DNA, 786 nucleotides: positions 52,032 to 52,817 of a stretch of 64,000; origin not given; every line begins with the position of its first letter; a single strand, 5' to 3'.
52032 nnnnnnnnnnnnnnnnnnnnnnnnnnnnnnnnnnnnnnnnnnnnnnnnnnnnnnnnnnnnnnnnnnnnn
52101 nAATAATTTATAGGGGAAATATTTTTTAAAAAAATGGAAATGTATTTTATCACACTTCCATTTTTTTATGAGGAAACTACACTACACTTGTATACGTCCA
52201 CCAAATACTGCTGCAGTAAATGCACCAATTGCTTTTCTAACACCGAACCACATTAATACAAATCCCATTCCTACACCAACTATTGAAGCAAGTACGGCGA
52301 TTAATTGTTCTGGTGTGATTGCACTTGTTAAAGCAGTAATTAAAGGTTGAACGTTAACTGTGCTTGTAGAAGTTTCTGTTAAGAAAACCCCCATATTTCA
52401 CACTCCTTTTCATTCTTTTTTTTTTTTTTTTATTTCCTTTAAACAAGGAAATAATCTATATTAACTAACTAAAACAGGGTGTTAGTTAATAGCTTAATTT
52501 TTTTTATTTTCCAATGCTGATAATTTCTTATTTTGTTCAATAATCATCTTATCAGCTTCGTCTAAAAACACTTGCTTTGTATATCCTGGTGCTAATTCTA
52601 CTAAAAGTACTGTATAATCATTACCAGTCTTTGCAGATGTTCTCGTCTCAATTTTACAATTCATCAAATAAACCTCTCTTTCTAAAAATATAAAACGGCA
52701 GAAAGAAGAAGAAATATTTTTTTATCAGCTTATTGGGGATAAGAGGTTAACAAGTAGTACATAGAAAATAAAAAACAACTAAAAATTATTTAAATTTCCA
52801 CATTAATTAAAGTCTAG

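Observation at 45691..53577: Integrated filamentous (inovirus-like) prophage at tRNA-Ala in a Gram-positive host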

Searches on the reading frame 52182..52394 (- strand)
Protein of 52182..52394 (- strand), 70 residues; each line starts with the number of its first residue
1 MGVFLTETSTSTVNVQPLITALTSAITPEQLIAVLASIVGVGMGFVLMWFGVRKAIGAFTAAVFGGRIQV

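Call 4: search_protein_families(library=pfam, proteins=[window:52182-52394:-], max_evalue=0.1)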
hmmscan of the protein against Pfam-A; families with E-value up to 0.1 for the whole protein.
window:52182-52394:- (70 aa): 0 families

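Call 5: search_protein_families(library=phrogs, proteins=[window:52182-52394:-], max_evalue=0.1)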
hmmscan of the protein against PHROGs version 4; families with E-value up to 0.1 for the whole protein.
window:52182-52394:- (70 aa): 1 family
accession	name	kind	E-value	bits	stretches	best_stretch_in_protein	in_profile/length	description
phrog_2186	-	head and packaging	0.02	15.9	1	3-59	21-77/80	virion structural protein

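Call 65: search_protein_families(library=phrogs, alignment_id=A3, max_evalue=0.01)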
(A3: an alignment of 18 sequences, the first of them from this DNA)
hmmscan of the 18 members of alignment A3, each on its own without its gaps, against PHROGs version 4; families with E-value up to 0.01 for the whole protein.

A. member 1, seq(70 aa): 0 families

B. families by the number of members that match (of 18 scanned): 3 families
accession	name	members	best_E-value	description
phrog_2186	-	8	6.2e-06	virion structural protein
phrog_13707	-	1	0.003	-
phrog_3913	-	1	0.0041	-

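Call 66: search_solved_structures(query=A3, max_evalue=1)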
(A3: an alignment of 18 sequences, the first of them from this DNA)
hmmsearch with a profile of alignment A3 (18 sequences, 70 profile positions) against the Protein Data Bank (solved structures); distinct sequences matched with E-value up to 1: 1.
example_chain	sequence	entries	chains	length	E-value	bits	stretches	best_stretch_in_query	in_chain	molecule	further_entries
1ifp_A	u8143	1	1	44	0.83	12.7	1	15-57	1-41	MAJOR COAT PROTEIN ASSEMBLY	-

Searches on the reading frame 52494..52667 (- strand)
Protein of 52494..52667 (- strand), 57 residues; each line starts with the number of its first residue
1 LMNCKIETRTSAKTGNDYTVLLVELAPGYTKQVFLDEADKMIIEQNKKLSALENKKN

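Call 4: search_protein_families(library=pfam, proteins=[window:52494-52667:-], max_evalue=0.1)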
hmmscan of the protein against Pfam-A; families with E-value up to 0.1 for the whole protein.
window:52494-52667:- (57 aa): 0 families

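Call 5: search_protein_families(library=phrogs, proteins=[window:52494-52667:-], max_evalue=0.1)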
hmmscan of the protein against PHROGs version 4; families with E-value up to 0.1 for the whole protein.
window:52494-52667:- (57 aa): 2 families
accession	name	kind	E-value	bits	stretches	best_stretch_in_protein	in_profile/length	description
phrog_35218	-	unknown function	0.016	16.1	1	15-55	57-96/108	-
phrog_8714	-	unknown function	0.096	13.6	0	10-50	14-50/59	-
